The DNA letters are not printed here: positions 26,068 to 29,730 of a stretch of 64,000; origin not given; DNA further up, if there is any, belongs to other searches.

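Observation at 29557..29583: Perfect Cheo-type LexA box overlapping the dnaE2 start, identical as a 22-mer to the box at imuA' about 31 kb away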

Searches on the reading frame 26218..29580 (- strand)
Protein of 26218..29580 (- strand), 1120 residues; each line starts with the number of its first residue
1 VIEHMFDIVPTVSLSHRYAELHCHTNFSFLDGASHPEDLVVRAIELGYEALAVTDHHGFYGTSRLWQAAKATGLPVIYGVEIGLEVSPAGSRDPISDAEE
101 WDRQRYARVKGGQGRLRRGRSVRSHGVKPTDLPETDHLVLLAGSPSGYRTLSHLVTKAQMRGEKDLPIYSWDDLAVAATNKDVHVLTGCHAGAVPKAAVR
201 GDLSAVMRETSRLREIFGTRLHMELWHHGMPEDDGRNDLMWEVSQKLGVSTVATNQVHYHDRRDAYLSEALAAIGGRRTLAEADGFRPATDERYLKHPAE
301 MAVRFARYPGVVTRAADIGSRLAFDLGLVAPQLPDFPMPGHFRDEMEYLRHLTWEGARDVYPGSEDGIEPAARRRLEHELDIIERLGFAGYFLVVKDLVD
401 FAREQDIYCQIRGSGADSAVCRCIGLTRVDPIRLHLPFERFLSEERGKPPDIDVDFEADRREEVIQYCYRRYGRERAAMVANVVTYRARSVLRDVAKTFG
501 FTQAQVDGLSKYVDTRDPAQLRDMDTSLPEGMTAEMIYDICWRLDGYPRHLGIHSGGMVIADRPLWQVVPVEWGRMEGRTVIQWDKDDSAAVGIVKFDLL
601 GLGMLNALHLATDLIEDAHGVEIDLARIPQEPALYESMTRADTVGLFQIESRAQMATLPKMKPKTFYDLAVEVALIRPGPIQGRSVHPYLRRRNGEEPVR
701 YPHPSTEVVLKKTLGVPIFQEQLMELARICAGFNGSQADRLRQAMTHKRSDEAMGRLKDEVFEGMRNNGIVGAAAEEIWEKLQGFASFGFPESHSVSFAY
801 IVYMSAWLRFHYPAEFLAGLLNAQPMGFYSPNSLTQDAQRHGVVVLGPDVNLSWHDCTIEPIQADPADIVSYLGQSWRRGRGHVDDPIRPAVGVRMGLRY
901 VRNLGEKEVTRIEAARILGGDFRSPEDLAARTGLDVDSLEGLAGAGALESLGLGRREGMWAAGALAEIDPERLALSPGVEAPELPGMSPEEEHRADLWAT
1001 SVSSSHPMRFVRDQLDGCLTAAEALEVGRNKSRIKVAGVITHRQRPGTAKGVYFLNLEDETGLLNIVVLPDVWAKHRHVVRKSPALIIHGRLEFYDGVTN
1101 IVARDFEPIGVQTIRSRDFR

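Call 9: search_protein_families(library=ncbifam, proteins=[window:26218-29580:-])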
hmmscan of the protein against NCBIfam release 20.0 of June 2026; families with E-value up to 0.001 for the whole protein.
window:26218-29580:- (1120 aa): 18 families
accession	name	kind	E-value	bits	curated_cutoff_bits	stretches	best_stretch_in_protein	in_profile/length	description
NF004225.0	PRK05672.1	subfamily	0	1262.4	939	1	16-1120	4-1047/1047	error-prone DNA polymerase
NF004226.0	PRK05673.1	equivalog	3.7e-209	697.4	1002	2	16-958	4-891/1146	DNA polymerase III subunit alpha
TIGR00594.1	polc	superfamily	6.3e-192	640.3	434.35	1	19-957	2-887/1022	DNA polymerase III subunit alpha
NF005298.0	PRK06826.1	equivalog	1.6e-187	625.6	1260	3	134-960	86-891/1151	DNA polymerase III subunit alpha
NF005617.0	PRK07374.1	equivalog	1.4e-141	473.7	1653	2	136-860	85-829/1170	DNA polymerase III subunit alpha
NF005377.0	PRK06920.1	equivalog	3.3e-138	462.3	1806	2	136-860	78-796/1108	DNA polymerase III subunit alpha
NF007079.0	PRK09532.1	equivalog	6.5e-110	368.7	1525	2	137-790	84-776/876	DNA polymerase III subunit alpha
NF005516.0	PRK07135.1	equivalog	1.4e-104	351.1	1084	2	371-857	252-745/974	DNA polymerase III DnaE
NF005582.0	PRK07279.1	equivalog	7.9e-104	348.6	1279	2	249-824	148-714/1033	DNA polymerase III subunit alpha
NF004550.0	PRK05898.1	equivalog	3.1e-99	333.5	1182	1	250-859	136-743/971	DNA polymerase III subunit alpha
NF001688.0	PRK00448.1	equivalog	1.6e-27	95.6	873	2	18-83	338-403/1445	PolC-type DNA polymerase III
TIGR01405.1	polC_Gram_pos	equivalog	1.1e-21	76.4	1043.45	2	18-82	104-168/1211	DNA polymerase III subunit alpha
NF005616.0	PRK07373.1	equivalog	1.1e-20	73.6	646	2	786-858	34-106/449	DNA polymerase III subunit alpha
NF041577.1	nside_bi_sphtase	equivalog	2.7e-11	43.2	400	1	19-86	4-69/276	3',5'-nucleoside bisphosphate phosphatase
NF047791.1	RNaseRnm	equivalog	7.8e-08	31.9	375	1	19-83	3-67/275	RNase RNM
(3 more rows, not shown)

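Call 51: search_protein_families(library=pfam, proteins=[window:26218-29547:-], max_evalue=0.001)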
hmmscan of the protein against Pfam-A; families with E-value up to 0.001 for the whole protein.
window:26218-29547:- (1109 aa): 6 families
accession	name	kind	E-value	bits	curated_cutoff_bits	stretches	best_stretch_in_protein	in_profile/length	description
PF07733.18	DNA_pol3_alpha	-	2.1e-79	267.2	23.9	1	336-590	1-260/260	Bacterial DNA polymerase III alpha NTPase domain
PF17657.6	DNA_pol3_finger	-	1.7e-52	177.5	22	1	593-758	1-166/166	Bacterial DNA polymerase III alpha subunit finger domain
PF02811.25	PHP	-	7.5e-30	104.9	26.4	1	9-216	1-163/164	PHP domain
PF14579.12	HHH_6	-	2.2e-16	60.3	25.6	1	831-946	1-89/90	Helix-hairpin-helix motif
PF01336.31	tRNA_anti-codon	-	1.5e-08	34.9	27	1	1023-1098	1-75/75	OB-fold nucleic acid binding domain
PF12836.13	HHH_3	-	0.00083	19.9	27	0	887-933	16-62/65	Helix-hairpin-helix motif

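Call 55: find_homologous_proteins(query=window:26218-29547:-, max_evalue=1e-100)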
Query window:26218-29547:- (1109 aa): 7852 proteins with E <= 1e-100 among 8000 candidates; the best 120 are listed.
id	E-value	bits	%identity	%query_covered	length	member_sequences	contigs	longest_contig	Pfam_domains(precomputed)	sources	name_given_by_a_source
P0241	0.0e+0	2563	100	100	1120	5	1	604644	PF02811.27,PF14579.13,PF01336.32,PF17657.7,PF07733.19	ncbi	-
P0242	0.0e+0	2350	90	100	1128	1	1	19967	PF02811.27,PF14579.13,PF01336.32,PF17657.7,PF07733.19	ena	-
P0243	0.0e+0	2348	90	100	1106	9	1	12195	PF02811.27,PF14579.13,PF01336.32,PF17657.7,PF07733.19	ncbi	-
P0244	0.0e+0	2338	90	100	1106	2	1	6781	PF02811.27,PF14579.13,PF01336.32,PF17657.7,PF07733.19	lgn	-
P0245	0.0e+0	2330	89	100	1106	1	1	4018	PF02811.27,PF14579.13,PF01336.32,PF17657.7,PF07733.19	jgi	jgi:error-prone DNA polymerase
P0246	0.0e+0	2322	89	100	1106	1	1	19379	PF02811.27,PF14579.13,PF01336.32,PF17657.7,PF07733.19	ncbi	-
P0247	0.0e+0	2309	89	100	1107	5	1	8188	PF02811.27,PF14579.13,PF01336.32,PF17657.7,PF07733.19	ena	-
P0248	0.0e+0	2308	89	99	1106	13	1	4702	PF02811.27,PF14579.13,PF01336.32,PF17657.7,PF07733.19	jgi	-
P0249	0.0e+0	2307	88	100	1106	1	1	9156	PF02811.27,PF14579.13,PF01336.32,PF17657.7,PF07733.19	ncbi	ncbi:MAG: error-prone DNA polymerase [Acidimicrobiia bacterium]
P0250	0.0e+0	2307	89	100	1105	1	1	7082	PF02811.27,PF14579.13,PF01336.32,PF17657.7,PF07733.19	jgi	jgi:error-prone DNA polymerase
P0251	0.0e+0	2305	89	100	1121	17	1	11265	PF02811.27,PF14579.13,PF01336.32,PF17657.7,PF07733.19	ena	-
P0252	0.0e+0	2302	89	99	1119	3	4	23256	PF02811.27,PF14579.13,PF01336.32,PF17657.7,PF07733.19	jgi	jgi:error-prone DNA polymerase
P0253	0.0e+0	2302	89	100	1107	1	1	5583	PF02811.27,PF14579.13,PF01336.32,PF17657.7,PF07733.19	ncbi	-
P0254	0.0e+0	2300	88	100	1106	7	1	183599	PF02811.27,PF14579.13,PF01336.32,PF17657.7,PF07733.19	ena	-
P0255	0.0e+0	2299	87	99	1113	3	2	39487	PF02811.27,PF14579.13,PF01336.32,PF17657.7,PF07733.19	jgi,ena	-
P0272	0.0e+0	2269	86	100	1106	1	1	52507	PF02811.27,PF14579.13,PF01336.32,PF17657.7,PF07733.19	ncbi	-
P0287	0.0e+0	2256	86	100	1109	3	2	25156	PF02811.27,PF14579.13,PF01336.32,PF17657.7,PF07733.19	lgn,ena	-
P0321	0.0e+0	2210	84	99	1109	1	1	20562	PF02811.27,PF14579.13,PF01336.32,PF17657.7,PF07733.19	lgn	-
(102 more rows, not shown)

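Call 56: find_encoding_contigs(protein=P0241, flank=2000, max_places=2)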
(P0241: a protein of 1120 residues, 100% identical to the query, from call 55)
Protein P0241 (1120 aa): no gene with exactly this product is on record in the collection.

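Call 57: find_encoding_contigs(protein=P0242, flank=4000, max_places=2)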
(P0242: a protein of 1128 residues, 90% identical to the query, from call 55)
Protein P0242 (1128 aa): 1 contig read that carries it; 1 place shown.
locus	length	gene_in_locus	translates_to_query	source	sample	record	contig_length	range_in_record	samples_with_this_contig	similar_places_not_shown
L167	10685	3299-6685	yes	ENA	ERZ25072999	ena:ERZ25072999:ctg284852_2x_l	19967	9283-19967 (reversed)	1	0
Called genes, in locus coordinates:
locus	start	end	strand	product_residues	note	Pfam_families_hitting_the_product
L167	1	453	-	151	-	?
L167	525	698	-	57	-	-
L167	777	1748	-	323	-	PF23023:Anti-Pycsar_Apyc1 (weak), PF00753:Lactamase_B, PF21221:B_lactamase-like_C (weak)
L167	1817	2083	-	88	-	PF04226:Transgly_assoc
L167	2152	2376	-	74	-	PF07311:Dodecin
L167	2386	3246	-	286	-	PF00561:Abhydrolase_1, PF12146:Hydrolase_4 (weak), PF12697:Abhydrolase_6, PF00975:Thioesterase (faint)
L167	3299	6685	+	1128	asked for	PF02811:PHP, PF07733:DNA_pol3_alpha, PF17657:DNA_pol3_finger, PF14579:HHH_6, PF01336:tRNA_anti-codon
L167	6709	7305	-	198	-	-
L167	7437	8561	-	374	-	PF00155:Aminotran_1_2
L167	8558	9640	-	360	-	PF01220:DHquinase_II, PF12146:Hydrolase_4 (faint), PF20434:BD-FAE (weak)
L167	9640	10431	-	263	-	PF21948:LplA-B_cat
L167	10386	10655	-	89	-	-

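Call 58: find_encoding_contigs(protein=P0243, flank=4000, max_places=2)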
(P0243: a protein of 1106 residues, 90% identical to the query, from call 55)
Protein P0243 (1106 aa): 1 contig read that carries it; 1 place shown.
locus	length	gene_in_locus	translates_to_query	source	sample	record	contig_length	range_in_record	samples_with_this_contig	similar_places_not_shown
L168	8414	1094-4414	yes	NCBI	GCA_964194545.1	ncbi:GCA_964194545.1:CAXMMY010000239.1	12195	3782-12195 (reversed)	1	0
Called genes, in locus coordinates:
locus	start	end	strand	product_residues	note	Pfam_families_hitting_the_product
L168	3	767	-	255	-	?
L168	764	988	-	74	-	PF07311:Dodecin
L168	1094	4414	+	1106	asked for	PF02811:PHP, PF07733:DNA_pol3_alpha, PF17657:DNA_pol3_finger, PF14579:HHH_6, PF01336:tRNA_anti-codon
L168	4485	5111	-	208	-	-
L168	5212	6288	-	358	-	PF01220:DHquinase_II, PF00561:Abhydrolase_1 (faint), PF07859:Abhydrolase_3, PF12146:Hydrolase_4 (faint), PF12697:Abhydrolase_6 (weak), PF20434:BD-FAE, PF00326:Peptidase_S9, PF06821:Ser_hydrolase (faint)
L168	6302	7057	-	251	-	PF21948:LplA-B_cat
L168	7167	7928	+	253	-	-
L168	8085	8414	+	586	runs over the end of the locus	PF00664:ABC_membrane, PF00005:ABC_tran, PF02463:SMC_N (weak)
